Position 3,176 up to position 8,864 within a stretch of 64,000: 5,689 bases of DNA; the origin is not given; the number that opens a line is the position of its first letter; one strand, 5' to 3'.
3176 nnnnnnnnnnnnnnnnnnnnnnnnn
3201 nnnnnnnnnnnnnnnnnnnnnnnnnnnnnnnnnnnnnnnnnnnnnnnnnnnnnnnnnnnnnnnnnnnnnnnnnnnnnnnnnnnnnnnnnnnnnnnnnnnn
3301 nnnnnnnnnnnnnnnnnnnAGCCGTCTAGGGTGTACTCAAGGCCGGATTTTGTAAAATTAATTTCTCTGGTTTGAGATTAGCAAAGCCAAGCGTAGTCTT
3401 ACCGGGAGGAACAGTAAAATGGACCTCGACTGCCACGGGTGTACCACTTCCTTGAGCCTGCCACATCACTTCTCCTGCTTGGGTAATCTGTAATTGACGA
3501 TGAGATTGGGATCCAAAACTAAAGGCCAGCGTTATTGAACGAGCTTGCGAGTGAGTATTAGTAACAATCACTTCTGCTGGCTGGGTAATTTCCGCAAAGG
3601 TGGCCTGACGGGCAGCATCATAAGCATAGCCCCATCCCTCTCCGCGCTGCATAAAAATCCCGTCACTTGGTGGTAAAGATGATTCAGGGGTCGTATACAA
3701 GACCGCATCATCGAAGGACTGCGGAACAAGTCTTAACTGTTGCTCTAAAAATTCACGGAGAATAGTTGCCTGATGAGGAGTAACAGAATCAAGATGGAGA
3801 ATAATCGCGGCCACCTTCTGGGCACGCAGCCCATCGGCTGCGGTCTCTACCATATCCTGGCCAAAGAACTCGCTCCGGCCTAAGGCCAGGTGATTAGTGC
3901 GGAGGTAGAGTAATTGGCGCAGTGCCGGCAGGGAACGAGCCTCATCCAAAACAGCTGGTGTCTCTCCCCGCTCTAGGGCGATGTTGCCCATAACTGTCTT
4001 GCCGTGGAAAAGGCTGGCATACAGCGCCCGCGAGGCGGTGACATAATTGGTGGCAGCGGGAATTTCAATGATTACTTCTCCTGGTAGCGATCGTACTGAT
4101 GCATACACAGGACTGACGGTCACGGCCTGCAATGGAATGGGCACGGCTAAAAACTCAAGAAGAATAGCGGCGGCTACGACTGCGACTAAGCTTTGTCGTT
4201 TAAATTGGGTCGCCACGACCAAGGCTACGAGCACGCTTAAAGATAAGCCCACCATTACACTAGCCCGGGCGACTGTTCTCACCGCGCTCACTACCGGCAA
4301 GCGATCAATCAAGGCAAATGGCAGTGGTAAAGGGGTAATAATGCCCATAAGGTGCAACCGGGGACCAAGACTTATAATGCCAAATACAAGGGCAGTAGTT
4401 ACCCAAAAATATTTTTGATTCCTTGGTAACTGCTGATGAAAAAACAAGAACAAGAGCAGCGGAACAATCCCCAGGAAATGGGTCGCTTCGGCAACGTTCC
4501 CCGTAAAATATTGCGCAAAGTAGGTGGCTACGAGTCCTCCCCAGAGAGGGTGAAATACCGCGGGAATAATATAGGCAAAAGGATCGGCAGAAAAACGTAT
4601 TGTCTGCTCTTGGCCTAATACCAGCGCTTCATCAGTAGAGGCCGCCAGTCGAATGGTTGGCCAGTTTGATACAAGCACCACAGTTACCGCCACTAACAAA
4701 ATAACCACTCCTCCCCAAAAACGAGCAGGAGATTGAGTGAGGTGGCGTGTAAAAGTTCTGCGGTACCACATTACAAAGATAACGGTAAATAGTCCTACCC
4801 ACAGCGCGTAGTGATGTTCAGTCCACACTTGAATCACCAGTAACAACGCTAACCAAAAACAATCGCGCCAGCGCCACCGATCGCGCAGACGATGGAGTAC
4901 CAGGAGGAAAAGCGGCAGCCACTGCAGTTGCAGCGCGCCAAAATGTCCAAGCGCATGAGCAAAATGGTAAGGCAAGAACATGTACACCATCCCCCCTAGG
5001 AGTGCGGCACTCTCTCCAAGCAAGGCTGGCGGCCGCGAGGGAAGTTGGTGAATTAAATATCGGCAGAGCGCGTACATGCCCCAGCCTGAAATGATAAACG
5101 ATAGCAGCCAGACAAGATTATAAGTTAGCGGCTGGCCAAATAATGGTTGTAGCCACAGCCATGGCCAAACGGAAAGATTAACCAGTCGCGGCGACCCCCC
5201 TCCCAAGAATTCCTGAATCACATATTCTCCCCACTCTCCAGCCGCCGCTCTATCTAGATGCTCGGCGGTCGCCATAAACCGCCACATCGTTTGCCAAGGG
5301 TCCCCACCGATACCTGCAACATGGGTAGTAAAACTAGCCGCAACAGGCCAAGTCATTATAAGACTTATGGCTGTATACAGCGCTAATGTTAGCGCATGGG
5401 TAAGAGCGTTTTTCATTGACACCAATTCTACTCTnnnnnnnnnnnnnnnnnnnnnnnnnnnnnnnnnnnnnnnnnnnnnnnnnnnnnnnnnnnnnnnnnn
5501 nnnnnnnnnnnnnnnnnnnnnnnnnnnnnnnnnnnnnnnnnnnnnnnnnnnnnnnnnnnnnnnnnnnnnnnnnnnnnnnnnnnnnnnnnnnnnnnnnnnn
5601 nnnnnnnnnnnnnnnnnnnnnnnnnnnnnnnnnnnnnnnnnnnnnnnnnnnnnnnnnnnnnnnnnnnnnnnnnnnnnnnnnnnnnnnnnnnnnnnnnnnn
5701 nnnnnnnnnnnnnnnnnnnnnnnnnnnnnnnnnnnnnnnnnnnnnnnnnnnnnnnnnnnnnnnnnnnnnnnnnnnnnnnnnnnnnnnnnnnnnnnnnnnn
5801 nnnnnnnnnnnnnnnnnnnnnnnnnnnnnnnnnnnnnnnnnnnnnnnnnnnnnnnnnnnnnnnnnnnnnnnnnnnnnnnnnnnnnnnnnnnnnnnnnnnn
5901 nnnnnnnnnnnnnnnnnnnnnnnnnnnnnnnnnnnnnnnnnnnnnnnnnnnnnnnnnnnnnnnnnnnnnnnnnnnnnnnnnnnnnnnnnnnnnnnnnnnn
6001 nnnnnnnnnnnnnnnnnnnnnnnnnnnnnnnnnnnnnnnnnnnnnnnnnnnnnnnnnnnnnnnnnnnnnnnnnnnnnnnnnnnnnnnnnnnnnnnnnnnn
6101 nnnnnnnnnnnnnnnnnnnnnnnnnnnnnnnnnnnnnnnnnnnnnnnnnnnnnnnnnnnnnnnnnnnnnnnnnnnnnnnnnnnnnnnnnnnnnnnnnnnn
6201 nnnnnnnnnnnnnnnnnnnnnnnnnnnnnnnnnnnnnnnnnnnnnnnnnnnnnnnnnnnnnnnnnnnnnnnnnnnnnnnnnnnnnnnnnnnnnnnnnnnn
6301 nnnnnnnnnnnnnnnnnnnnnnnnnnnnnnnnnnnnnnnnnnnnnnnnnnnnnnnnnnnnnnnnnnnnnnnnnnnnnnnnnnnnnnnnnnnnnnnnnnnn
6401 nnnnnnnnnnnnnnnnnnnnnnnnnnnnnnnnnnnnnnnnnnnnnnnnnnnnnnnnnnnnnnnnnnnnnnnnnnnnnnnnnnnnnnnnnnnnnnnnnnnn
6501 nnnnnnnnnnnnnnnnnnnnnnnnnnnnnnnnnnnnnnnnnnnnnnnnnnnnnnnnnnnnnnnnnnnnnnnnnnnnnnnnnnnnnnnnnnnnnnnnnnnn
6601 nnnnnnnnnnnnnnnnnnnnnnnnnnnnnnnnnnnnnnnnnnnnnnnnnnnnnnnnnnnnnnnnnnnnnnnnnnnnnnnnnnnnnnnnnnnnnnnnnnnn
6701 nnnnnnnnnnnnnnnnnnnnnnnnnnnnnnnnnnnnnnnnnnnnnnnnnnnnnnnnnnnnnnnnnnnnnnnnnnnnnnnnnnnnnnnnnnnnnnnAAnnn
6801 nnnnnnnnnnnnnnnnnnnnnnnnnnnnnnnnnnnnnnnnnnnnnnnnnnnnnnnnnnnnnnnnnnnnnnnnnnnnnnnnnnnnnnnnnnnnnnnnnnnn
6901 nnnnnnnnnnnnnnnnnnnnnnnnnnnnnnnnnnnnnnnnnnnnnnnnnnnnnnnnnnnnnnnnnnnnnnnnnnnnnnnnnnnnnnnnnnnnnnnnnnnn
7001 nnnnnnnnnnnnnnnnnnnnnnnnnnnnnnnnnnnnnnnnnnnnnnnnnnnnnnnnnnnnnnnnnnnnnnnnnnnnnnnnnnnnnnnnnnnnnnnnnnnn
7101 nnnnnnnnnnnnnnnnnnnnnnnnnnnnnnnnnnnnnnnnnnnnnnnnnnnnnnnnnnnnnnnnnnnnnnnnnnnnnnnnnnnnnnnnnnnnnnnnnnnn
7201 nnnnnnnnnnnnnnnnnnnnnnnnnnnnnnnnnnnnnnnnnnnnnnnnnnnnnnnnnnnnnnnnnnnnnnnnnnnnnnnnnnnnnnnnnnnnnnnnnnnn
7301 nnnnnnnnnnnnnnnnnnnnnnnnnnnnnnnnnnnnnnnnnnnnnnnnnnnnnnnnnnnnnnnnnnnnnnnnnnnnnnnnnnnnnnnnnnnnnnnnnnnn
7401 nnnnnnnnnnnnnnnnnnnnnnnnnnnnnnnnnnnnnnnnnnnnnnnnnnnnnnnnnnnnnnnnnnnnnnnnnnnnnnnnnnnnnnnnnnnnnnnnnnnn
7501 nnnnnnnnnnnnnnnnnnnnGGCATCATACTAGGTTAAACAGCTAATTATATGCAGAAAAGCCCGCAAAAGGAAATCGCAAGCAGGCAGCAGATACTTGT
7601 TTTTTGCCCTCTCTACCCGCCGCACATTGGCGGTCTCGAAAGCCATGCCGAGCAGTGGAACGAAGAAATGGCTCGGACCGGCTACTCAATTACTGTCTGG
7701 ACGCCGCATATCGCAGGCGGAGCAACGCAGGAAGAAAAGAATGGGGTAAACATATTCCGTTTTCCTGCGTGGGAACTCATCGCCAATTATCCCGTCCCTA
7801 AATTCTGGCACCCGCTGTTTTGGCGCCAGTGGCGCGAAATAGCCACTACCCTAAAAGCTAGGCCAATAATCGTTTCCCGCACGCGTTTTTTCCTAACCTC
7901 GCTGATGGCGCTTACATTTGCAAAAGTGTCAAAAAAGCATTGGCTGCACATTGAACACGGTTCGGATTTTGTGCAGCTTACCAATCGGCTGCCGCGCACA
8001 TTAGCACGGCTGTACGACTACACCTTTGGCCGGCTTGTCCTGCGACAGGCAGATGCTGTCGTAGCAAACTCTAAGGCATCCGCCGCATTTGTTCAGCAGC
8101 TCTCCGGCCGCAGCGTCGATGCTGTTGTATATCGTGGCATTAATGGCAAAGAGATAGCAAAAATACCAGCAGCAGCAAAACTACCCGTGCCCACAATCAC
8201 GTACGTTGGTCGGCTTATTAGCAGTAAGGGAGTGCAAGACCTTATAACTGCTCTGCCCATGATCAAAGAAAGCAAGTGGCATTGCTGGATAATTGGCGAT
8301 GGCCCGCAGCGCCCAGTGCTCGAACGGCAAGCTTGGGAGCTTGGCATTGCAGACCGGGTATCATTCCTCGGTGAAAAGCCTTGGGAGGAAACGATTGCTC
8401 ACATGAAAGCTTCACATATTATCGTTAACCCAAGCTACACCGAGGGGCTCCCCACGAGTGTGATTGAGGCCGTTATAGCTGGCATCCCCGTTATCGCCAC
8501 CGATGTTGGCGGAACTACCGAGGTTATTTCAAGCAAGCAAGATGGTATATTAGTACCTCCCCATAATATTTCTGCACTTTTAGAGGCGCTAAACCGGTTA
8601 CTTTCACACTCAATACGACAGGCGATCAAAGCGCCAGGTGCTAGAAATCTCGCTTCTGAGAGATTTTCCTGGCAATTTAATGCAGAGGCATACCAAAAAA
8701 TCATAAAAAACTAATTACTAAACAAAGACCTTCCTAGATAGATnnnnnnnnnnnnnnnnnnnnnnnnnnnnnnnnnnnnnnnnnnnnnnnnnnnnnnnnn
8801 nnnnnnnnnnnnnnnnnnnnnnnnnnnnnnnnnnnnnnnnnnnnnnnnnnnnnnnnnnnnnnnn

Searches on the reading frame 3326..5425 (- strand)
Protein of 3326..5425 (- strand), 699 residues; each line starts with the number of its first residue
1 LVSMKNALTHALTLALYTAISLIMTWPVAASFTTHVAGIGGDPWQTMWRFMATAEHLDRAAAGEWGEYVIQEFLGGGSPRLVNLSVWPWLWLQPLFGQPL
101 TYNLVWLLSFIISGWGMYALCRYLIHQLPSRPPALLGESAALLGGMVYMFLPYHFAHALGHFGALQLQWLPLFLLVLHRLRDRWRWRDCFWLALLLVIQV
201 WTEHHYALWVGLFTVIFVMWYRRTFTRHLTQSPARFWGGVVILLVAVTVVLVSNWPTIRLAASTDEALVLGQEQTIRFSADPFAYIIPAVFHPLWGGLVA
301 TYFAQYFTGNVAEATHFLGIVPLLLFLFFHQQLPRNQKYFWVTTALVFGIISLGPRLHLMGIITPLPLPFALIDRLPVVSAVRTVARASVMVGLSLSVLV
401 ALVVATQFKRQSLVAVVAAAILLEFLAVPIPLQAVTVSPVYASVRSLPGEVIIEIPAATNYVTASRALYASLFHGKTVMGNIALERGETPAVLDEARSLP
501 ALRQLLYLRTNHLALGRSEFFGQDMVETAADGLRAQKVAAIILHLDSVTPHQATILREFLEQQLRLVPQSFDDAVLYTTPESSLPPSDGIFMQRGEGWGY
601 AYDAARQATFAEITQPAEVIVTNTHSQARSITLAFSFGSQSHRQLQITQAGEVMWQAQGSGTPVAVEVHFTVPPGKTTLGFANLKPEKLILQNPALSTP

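Call 4: search_protein_families(library=pfam, proteins=[window:3326-5425:-], max_evalue=0.1)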
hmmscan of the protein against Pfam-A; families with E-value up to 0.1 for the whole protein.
window:3326-5425:- (699 aa): 0 families

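Call 48: search_protein_families(library=ncbifam, proteins=[window:3326-5425:-], max_evalue=0.01)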
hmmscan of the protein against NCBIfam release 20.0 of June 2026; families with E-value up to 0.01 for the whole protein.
window:3326-5425:- (699 aa): 0 families

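Call 81: find_related_loci(query=window:3326-5422:-, collection=metagenome_contigs, flank=500)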
Query window:3326-5422:- (698 aa) in metagenome_contigs; peptide patterns used: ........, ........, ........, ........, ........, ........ (x = any residue, [..] = any of these).
55 stretches matched a pattern, but none encodes a relative of the query by tblastn (E <= 1e-3).

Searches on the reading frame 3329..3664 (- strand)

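Call 9: search_protein_families(library=pfam, proteins=[window:3329-3664:-], max_evalue=10)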
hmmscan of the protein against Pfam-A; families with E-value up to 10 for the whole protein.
seq(112 aa): 1 family
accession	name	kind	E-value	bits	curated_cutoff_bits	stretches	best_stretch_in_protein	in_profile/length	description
PF07479.19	NAD_Gly3P_dh_C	-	0.2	12.3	25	1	18-57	52-91/142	NAD-dependent glycerol-3-phosphate dehydrogenase C-terminus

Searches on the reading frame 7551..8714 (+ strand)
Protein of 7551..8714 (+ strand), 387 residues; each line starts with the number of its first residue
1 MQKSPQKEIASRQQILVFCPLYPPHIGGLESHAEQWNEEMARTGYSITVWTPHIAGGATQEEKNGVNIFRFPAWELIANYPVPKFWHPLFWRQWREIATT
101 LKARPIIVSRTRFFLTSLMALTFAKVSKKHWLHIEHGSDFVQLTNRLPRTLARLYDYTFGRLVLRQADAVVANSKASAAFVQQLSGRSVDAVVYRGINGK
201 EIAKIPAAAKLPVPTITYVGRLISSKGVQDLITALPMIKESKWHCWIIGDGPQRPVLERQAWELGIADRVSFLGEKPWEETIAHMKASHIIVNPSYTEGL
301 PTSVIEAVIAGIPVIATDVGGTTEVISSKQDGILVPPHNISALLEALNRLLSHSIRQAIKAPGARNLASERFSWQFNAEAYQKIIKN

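Call 15: search_protein_families(library=pfam, proteins=[window:7551-8714:+], max_evalue=0.001)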
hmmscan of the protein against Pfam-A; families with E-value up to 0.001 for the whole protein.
window:7551-8714:+ (387 aa): 5 families
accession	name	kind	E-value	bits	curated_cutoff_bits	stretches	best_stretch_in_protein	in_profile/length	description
PF00534.26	Glycos_transf_1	-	4.9e-38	130.8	26.4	1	213-354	15-159/172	Glycosyl transferases group 1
PF13692.12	Glyco_trans_1_4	-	3.7e-36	124.9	27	1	214-352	2-141/142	Glycosyl transferases group 1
PF13439.12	Glyco_transf_4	-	3.1e-13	50.5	28.5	1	26-198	1-167/170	Glycosyltransferase Family 4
PF13579.12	Glyco_trans_4_4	-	8.3e-13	49.4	29.7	1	27-193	1-154/158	Glycosyl transferase 4-like domain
PF20706.3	GT4-conflict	-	3.2e-06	26.8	26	1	279-365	273-369/385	Family 4 Glycosyltransferase in conflict systems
